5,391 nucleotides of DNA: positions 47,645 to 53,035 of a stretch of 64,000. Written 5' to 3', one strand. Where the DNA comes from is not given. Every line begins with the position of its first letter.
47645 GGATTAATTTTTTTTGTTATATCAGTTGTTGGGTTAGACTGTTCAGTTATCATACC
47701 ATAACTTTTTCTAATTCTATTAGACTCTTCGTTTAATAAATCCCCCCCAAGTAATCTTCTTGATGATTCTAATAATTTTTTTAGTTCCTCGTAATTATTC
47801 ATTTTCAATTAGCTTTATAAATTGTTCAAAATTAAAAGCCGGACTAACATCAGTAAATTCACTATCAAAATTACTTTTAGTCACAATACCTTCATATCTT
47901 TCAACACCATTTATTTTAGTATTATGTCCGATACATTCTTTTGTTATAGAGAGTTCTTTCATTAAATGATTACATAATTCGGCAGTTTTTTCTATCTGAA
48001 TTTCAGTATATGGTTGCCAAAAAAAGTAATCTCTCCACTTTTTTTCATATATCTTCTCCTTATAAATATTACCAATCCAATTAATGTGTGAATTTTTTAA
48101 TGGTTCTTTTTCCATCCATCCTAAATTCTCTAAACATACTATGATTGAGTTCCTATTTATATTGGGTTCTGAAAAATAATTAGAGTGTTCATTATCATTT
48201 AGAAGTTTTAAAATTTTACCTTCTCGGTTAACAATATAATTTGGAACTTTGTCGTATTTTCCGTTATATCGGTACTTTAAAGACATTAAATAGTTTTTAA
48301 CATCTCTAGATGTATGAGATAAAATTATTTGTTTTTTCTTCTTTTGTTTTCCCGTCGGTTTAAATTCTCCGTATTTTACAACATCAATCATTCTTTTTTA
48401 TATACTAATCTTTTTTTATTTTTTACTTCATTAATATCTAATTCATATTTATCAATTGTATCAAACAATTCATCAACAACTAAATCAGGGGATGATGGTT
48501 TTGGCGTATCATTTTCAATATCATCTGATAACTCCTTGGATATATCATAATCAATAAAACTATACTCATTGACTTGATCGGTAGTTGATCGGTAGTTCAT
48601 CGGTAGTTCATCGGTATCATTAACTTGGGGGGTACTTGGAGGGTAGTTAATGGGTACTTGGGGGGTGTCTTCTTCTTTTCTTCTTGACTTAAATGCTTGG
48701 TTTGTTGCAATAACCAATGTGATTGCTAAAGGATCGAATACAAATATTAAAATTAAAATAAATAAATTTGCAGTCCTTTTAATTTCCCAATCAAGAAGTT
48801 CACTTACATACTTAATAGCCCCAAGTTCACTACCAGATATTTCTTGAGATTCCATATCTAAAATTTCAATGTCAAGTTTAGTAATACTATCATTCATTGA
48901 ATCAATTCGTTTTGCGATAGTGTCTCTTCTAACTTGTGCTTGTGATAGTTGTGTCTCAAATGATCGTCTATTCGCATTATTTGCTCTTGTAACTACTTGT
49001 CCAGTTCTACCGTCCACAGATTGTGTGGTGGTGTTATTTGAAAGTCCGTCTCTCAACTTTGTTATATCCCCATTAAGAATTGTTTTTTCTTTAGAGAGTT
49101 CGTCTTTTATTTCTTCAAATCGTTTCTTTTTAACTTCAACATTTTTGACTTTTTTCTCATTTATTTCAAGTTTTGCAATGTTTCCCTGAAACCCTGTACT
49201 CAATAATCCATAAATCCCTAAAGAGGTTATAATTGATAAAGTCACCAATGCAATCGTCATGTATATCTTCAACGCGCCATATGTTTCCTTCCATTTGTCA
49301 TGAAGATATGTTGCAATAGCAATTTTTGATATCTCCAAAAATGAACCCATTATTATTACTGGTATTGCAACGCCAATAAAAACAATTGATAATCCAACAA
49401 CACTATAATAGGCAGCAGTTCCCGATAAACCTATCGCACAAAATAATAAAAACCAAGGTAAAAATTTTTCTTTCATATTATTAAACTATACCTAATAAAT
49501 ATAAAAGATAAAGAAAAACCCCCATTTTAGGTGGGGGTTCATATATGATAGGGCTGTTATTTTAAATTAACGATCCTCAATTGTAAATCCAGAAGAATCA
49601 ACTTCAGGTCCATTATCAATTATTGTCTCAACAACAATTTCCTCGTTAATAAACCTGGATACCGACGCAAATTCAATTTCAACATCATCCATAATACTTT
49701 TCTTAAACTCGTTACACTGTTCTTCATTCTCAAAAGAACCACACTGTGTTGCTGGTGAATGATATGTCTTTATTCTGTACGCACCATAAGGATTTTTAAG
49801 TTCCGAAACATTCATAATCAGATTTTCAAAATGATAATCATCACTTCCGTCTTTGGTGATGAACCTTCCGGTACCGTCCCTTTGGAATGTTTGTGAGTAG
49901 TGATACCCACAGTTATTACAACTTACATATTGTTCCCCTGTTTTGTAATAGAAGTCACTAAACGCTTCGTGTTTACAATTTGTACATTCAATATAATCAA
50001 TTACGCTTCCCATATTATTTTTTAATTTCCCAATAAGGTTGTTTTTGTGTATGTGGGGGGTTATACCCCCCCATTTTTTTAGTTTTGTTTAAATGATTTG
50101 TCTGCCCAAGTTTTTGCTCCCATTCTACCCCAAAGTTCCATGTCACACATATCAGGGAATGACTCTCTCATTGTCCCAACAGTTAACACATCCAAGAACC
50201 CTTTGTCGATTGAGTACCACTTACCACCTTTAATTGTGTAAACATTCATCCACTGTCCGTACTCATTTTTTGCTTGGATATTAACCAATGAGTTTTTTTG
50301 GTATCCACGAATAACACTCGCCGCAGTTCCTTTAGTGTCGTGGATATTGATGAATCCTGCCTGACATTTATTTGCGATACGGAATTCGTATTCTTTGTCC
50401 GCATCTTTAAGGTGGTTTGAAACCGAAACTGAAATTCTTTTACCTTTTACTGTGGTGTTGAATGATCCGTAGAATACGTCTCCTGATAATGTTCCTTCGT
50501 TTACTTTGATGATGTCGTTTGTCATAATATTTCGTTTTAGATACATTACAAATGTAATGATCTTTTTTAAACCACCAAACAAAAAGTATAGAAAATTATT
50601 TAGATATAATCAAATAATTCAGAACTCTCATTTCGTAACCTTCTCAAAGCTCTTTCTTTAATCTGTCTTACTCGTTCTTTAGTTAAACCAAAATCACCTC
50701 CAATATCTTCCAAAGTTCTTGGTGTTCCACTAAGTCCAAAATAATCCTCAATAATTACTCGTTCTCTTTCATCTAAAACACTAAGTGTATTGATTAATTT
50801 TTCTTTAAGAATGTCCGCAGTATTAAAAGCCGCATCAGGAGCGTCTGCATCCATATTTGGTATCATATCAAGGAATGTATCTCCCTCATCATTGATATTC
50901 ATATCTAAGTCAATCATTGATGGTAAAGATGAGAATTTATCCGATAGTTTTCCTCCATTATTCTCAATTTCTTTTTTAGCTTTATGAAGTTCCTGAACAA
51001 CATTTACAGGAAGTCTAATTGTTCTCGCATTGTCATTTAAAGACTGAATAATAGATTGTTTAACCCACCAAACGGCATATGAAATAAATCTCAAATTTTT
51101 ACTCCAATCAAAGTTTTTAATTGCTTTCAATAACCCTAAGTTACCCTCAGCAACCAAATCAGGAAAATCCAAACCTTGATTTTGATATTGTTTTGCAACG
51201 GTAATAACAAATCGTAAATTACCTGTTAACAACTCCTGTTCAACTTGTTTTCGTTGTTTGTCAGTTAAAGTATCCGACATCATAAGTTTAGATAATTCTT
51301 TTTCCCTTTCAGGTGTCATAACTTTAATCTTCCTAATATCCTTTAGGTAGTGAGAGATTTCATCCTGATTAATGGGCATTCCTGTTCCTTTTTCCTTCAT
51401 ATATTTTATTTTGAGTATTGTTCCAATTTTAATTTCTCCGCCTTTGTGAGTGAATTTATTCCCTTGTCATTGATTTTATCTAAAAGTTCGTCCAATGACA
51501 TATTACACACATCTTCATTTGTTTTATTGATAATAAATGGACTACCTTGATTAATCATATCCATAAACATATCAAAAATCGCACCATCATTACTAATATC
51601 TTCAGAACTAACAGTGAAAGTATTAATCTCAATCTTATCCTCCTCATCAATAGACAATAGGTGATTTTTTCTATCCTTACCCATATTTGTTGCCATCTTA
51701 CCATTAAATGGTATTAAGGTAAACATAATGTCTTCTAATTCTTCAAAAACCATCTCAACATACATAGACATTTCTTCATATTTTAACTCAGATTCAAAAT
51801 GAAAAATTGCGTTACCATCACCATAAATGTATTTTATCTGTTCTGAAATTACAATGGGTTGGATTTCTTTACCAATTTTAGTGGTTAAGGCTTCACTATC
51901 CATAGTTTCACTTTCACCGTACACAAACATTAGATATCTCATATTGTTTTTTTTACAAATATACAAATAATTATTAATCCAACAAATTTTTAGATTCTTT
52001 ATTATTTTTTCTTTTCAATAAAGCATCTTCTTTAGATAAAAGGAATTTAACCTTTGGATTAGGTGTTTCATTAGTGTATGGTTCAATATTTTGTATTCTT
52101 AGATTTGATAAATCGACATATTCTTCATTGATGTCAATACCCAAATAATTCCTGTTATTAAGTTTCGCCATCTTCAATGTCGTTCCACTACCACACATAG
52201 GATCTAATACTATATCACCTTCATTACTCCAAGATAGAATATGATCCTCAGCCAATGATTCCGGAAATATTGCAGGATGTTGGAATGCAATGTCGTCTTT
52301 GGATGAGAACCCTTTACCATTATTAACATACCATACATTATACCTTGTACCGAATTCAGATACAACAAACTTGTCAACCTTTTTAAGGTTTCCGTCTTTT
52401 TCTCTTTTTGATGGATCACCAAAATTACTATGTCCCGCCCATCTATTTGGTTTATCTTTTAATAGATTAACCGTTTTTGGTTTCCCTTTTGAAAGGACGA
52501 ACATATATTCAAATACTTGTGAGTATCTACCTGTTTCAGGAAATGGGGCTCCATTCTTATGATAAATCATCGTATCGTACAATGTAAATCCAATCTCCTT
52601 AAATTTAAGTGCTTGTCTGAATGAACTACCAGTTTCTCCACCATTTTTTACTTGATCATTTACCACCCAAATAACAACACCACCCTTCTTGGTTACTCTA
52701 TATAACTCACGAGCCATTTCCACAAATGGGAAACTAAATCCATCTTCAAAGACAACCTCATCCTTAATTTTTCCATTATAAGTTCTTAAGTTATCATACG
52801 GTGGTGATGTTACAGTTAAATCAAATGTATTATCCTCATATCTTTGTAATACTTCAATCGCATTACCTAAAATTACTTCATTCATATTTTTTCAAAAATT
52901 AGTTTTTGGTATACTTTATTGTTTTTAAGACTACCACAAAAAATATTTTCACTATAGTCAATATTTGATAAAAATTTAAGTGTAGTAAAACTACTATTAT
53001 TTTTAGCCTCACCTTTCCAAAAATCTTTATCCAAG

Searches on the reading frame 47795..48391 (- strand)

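Call 82: search_protein_families(library=pfam, proteins=[window:47795-48391:-], max_evalue=0.001)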
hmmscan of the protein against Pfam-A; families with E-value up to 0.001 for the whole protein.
window:47795-48391:- (198 aa): 1 family
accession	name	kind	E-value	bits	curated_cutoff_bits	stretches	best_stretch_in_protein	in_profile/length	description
PF01510.30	Amidase_2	-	8.2e-11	42.8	26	1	20-157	6-120/131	N-acetylmuramoyl-L-alanine amidase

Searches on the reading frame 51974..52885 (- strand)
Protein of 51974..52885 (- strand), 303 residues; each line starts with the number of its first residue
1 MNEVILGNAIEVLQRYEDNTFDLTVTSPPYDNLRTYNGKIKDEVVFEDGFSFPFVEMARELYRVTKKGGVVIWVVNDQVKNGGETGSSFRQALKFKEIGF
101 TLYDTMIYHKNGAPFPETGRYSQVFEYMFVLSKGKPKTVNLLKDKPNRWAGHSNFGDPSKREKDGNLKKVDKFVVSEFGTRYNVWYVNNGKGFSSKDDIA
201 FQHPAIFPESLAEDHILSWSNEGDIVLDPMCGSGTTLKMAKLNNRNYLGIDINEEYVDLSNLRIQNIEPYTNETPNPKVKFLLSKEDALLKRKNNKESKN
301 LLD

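Call 12: search_protein_families(library=pfam, proteins=[window:51974-52885:-], max_evalue=0.001)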
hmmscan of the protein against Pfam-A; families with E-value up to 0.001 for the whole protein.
window:51974-52885:- (303 aa): 5 families
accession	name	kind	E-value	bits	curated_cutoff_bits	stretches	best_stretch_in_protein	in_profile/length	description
PF01555.25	N6_N4_Mtase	-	9.3e-43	147.2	26.7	1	22-260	2-219/221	DNA methylase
PF08241.18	Methyltransf_11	-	0.00015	22.8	21.2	0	227-266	1-40/95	Methyltransferase domain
PF13649.12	Methyltransf_25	-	0.00026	22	27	0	226-265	1-42/97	Methyltransferase domain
PF13847.12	Methyltransf_31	-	0.00032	20.9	27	0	221-263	2-47/145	Methyltransferase domain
PF01170.24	UPF0020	-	0.0004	20.6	22.3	0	201-237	6-43/197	RMKL-like, methyltransferase domain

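Call 55: search_protein_families(library=pfam, proteins=[window:51974-52885:-], max_evalue=1)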
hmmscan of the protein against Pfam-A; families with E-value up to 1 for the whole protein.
window:51974-52885:- (303 aa): 7 families
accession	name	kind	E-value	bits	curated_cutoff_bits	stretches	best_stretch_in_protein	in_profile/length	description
PF01555.25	N6_N4_Mtase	-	9.3e-43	147.2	26.7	1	22-260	2-219/221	DNA methylase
PF08241.18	Methyltransf_11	-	0.00015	22.8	21.2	1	227-266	1-40/95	Methyltransferase domain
PF13649.12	Methyltransf_25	-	0.00026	22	27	1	226-265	1-42/97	Methyltransferase domain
PF13847.12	Methyltransf_31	-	0.00032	20.9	27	1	221-263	2-47/145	Methyltransferase domain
PF01170.24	UPF0020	-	0.0004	20.6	22.3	1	201-237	6-43/197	RMKL-like, methyltransferase domain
PF07669.17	Eco57I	-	0.0024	18.4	25.3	1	16-93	70-153/171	Eco57I restriction-modification methylase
PF08242.18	Methyltransf_12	-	0.024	15.8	30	1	231-276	5-52/98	Methyltransferase domain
